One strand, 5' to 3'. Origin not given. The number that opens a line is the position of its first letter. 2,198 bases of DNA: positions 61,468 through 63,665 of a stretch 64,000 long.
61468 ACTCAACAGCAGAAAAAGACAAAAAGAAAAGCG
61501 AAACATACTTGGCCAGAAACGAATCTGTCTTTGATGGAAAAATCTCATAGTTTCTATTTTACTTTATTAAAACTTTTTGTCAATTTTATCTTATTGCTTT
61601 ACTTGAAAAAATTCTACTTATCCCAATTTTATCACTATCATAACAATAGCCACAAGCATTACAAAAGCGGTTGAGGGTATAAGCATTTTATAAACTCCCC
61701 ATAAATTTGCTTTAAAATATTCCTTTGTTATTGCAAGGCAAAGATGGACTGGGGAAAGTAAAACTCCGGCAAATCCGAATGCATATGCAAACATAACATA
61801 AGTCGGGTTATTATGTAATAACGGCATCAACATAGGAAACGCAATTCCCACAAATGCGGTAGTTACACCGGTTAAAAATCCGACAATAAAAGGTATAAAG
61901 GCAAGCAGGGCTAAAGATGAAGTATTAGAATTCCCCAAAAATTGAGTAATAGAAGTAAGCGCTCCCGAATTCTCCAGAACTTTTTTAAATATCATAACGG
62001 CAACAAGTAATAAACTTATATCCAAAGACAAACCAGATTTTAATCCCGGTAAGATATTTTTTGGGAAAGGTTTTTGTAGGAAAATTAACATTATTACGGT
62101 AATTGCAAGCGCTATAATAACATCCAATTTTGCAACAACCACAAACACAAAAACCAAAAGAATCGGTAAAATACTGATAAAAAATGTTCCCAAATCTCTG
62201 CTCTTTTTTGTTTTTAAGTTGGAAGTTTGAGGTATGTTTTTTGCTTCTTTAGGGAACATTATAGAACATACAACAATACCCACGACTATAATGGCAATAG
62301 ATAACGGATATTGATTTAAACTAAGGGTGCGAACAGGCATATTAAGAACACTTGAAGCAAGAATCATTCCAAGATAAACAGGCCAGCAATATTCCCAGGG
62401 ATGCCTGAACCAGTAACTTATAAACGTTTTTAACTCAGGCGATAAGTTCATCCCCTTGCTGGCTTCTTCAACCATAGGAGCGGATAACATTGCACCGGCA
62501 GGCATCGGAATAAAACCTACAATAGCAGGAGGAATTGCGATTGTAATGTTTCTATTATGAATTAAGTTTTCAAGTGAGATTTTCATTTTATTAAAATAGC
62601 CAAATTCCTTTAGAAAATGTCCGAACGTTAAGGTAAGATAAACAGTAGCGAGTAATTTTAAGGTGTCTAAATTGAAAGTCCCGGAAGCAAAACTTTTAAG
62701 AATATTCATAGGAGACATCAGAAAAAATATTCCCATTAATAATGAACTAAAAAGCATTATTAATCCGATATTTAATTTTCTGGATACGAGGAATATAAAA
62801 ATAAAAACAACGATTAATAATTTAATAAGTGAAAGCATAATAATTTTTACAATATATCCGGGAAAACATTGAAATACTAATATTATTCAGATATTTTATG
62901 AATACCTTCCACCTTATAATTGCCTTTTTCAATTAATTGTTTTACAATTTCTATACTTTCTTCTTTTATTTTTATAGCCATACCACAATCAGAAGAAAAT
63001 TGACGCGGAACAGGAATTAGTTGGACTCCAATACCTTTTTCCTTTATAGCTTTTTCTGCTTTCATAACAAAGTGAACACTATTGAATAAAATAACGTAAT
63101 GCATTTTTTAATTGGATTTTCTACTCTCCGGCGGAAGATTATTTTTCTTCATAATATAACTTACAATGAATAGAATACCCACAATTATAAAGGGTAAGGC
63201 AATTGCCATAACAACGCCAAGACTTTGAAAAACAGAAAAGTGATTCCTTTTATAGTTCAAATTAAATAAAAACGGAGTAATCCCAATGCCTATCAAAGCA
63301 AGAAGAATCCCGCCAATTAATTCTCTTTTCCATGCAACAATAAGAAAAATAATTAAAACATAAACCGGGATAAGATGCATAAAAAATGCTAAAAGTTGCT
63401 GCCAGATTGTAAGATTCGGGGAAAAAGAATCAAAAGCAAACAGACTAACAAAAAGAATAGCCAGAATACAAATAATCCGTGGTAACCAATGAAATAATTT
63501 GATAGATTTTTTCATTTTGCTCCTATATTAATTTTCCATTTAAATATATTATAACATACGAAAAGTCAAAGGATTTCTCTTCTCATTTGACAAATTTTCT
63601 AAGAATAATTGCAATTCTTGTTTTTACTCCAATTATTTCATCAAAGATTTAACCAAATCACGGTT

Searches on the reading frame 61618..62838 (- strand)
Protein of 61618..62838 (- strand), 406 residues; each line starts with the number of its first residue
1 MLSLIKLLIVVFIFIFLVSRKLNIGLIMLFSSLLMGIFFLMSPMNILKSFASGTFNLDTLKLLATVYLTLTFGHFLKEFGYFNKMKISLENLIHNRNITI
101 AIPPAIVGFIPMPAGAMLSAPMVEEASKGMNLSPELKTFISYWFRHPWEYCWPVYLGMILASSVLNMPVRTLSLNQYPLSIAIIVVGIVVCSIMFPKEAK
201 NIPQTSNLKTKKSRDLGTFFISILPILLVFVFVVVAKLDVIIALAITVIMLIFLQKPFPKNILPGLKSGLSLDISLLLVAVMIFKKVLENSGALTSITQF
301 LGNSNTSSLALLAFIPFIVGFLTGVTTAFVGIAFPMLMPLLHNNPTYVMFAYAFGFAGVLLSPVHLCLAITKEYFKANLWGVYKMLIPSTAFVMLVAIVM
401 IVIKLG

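Call 27: search_protein_families(library=pfam, proteins=[window:61618-62838:-], max_evalue=0.00001)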
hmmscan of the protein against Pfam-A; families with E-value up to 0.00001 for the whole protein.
window:61618-62838:- (406 aa): 2 families
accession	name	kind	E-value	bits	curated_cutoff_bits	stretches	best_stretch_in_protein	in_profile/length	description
PF04165.18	DUF401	-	1.3e-53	183.3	24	1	6-403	6-393/393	Protein of unknown function (DUF401)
PF03600.22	CitMHS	-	6.8e-07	29.1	31.9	1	14-341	1-318/336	Citrate transporter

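Call 58: find_encoding_contigs(protein=window:61618-62838:-, flank=10000, max_places=2)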
Protein window:61618-62838:- (406 aa): 2 contigs read that carry it; 1 place shown.
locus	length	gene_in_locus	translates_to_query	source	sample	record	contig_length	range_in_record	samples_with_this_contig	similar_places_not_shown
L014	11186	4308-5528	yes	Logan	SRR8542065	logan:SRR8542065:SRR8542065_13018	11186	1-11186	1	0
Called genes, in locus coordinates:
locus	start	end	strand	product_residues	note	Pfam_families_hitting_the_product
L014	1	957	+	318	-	?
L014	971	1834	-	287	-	-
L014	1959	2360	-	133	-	PF01035:DNA_binding_1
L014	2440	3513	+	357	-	PF04055:Radical_SAM, PF13353:Fer4_12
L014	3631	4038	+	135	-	PF24709:DUF7670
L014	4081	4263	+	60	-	PF11823:Se_S_carrier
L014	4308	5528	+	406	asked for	PF04165:DUF401, PF03600:CitMHS (weak)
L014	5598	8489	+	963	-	PF13485:Peptidase_MA_2 (weak), PF00930:DPPIV_N (faint), PF26549:Tricorn_N (weak), PF26550:Tricorn_2nd, PF26549:Tricorn_N, PF07676:PD40 (weak)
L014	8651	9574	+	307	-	PF00892:EamA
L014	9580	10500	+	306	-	PF07670:Gate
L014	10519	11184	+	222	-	?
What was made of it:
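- Tried and rejected: L014 added only about 3.6 kb (call 58).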

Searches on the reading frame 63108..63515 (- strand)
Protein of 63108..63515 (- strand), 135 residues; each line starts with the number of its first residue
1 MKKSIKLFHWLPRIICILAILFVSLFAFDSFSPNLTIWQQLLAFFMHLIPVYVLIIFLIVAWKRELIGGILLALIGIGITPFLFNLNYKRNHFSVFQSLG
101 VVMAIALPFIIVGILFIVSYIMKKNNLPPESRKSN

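Call 76: search_protein_families(library=pfam, proteins=[window:63108-63515:-], max_evalue=0.0001)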
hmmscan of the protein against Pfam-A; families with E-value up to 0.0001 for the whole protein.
window:63108-63515:- (135 aa): 1 family
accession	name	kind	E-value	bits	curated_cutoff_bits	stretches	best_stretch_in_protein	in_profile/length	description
PF24709.1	DUF7670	-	6.3e-37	127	29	1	1-125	1-115/118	Domain of unknown function (DUF7670)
